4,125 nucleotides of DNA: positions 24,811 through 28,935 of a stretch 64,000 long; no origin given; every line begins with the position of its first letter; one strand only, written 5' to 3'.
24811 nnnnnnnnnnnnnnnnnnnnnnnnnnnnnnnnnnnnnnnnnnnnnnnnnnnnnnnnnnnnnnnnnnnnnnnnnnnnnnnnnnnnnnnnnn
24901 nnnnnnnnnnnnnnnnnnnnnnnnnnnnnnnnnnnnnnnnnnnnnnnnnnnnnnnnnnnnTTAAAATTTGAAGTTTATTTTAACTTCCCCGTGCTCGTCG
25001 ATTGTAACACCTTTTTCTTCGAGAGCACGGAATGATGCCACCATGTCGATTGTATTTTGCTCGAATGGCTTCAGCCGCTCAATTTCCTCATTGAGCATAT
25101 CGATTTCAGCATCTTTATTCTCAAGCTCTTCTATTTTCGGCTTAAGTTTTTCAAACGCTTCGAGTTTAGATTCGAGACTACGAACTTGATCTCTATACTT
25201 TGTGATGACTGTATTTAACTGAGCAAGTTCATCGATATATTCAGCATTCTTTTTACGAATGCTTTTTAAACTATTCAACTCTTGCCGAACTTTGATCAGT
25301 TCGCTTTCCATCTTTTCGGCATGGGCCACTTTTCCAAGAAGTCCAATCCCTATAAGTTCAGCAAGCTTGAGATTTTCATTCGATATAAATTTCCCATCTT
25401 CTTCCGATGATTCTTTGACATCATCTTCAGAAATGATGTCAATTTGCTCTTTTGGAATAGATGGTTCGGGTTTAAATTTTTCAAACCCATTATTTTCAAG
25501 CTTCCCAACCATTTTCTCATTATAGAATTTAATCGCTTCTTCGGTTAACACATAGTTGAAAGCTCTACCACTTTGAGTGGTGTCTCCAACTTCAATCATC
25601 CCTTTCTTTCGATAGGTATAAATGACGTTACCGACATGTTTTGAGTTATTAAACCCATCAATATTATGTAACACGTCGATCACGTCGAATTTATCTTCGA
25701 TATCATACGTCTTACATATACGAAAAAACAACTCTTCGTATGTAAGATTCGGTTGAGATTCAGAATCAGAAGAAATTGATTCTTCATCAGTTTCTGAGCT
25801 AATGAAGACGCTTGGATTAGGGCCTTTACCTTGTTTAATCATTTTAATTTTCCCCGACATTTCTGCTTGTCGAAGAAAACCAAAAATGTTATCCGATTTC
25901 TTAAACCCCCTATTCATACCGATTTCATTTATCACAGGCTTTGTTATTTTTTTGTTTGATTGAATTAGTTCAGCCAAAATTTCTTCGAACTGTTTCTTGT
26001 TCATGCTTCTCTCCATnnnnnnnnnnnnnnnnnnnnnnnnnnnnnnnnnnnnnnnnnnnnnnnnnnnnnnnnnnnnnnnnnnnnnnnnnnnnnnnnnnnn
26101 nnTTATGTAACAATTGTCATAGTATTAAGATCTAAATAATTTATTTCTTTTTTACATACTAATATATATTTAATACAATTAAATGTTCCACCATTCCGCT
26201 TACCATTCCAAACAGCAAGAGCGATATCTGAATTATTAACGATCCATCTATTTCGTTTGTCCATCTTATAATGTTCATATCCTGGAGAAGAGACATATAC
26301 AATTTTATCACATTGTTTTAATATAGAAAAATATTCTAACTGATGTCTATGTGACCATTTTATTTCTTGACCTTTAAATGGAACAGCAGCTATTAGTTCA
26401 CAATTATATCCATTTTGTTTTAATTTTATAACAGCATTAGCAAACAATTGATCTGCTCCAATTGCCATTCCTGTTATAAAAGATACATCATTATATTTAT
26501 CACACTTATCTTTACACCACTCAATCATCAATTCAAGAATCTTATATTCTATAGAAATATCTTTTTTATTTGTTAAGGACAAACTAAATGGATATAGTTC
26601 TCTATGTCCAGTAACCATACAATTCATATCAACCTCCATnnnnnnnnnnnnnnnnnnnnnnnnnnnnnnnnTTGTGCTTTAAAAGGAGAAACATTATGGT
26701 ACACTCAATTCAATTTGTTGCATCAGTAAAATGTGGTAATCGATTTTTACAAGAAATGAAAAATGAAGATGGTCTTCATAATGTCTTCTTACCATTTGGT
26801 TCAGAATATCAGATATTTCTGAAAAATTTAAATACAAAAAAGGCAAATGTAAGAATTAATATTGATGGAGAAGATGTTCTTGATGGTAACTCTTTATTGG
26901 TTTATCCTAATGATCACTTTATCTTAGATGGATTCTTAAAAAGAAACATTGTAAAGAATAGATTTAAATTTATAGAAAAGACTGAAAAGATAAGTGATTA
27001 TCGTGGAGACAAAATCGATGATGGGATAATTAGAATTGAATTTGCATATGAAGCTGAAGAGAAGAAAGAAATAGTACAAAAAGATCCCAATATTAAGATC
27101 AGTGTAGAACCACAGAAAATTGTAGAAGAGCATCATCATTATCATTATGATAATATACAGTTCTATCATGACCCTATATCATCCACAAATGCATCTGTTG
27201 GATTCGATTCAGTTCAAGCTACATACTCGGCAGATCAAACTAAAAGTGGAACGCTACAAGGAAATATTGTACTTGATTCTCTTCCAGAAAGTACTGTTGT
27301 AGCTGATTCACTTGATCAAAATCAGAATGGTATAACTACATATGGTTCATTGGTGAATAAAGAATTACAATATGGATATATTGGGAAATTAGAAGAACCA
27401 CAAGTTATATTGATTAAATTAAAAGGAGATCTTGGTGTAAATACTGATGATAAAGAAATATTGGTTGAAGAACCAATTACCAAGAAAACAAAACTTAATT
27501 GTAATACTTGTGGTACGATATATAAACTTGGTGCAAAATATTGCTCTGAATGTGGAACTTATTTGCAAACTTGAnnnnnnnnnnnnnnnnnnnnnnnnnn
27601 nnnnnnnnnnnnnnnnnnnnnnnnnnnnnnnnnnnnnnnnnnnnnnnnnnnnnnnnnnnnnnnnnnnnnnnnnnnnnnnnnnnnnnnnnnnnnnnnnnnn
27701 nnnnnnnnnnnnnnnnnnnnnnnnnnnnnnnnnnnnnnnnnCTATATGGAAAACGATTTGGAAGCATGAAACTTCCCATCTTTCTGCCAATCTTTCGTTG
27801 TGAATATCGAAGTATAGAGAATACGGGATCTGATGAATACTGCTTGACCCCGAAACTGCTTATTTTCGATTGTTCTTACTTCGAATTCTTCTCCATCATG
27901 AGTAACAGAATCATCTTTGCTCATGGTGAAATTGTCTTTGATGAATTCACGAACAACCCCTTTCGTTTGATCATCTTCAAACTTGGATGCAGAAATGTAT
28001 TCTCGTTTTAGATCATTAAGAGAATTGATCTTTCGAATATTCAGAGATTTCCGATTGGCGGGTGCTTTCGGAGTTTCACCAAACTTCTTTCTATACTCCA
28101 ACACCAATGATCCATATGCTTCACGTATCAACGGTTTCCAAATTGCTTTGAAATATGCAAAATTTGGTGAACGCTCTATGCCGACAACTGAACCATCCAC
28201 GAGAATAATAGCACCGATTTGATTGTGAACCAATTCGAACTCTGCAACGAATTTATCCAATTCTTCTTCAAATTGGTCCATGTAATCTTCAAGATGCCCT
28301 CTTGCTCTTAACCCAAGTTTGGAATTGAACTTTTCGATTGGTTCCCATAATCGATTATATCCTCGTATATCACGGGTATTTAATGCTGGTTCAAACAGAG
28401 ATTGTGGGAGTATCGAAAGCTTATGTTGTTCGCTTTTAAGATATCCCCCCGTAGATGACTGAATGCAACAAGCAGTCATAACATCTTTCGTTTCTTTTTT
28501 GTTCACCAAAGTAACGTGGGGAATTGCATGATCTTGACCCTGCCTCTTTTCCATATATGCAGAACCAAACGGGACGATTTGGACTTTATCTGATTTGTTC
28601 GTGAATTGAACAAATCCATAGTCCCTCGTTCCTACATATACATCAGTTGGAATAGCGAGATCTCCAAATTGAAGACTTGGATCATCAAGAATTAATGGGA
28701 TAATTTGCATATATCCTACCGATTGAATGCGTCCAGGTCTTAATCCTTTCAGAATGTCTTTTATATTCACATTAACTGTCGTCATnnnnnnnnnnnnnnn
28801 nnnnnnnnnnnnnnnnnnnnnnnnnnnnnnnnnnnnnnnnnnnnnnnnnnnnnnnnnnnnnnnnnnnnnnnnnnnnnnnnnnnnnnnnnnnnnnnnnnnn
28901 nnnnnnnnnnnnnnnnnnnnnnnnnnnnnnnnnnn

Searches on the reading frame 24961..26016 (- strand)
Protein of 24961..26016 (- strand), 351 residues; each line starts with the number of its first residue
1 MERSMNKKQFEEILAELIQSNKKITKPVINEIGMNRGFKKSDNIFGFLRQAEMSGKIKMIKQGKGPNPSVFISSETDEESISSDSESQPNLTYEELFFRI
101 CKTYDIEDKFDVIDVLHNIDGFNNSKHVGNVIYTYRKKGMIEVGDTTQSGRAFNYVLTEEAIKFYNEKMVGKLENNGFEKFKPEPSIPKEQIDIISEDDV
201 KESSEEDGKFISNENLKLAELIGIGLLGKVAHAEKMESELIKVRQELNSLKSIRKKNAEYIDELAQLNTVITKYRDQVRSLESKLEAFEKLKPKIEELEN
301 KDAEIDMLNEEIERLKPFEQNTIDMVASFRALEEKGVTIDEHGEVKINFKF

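Call 13: search_protein_families(library=phrogs, proteins=[window:24961-26016:-], max_evalue=0.001)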
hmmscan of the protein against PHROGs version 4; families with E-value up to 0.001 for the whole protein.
window:24961-26016:- (351 aa): 0 families

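Call 58: search_protein_families(library=pfam, proteins=[window:24961-26016:-], max_evalue=0.01)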
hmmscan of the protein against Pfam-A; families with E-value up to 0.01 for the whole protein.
window:24961-26016:- (351 aa): 1 family
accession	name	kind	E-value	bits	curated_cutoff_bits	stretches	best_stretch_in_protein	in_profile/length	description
PF06009.19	Laminin_II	-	0.0034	17.8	33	1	243-317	26-97/138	Laminin Domain II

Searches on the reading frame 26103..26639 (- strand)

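Call 58: search_protein_families(library=pfam, proteins=[window:26103-26639:-], max_evalue=0.01)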
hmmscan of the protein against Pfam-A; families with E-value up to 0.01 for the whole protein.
window:26103-26639:- (178 aa): 1 family
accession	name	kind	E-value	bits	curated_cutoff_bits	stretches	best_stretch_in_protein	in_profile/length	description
PF06908.16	YpsA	-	3.1e-17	63.5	27.7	1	7-159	1-149/168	YspA SLOG family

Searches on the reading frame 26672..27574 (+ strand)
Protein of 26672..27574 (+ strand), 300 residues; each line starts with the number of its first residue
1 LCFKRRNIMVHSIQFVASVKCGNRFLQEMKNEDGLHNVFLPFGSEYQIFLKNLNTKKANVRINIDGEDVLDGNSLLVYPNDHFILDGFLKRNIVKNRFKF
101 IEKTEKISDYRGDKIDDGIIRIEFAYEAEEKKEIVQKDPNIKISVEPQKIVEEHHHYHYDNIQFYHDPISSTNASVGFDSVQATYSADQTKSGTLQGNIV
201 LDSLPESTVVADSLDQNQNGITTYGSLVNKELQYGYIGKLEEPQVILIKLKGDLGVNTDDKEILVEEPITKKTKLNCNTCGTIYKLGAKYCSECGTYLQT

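Call 58: search_protein_families(library=pfam, proteins=[window:26672-27574:+], max_evalue=0.01)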
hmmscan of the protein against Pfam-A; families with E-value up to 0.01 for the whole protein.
window:26672-27574:+ (300 aa): 2 families
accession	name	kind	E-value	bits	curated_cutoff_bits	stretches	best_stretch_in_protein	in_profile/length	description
PF13240.11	Zn_Ribbon_1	-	0.00058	20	25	1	277-296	2-21/23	zinc-ribbon domain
PF12773.13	DZR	-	0.0052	17.3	27.3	1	277-298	1-22/45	Double zinc ribbon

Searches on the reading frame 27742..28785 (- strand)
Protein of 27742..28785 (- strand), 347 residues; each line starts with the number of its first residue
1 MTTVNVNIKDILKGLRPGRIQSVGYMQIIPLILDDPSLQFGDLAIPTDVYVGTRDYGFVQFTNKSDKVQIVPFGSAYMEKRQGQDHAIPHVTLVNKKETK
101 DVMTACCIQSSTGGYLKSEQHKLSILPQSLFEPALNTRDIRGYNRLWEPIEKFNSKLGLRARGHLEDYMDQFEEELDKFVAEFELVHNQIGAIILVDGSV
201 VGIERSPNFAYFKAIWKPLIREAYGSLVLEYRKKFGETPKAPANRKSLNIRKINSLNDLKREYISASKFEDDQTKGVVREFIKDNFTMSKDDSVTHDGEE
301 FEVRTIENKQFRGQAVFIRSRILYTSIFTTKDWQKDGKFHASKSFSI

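Call 13: search_protein_families(library=phrogs, proteins=[window:27742-28785:-], max_evalue=0.001)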
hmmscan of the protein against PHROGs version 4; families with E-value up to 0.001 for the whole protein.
window:27742-28785:- (347 aa): 0 families

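Call 58: search_protein_families(library=pfam, proteins=[window:27742-28785:-], max_evalue=0.01)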
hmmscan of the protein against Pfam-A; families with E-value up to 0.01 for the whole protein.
window:27742-28785:- (347 aa): 2 families
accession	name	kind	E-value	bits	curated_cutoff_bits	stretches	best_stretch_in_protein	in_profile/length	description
PF20208.3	ARPP-1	-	1.8e-21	77.2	27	1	15-251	2-244/297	ARG and Rhodanese-Phosphatase-superfamily-associated Protein domain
PF22549.1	ARPP-2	-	4.8e-14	52.5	27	1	12-285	3-268/278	ARPP-2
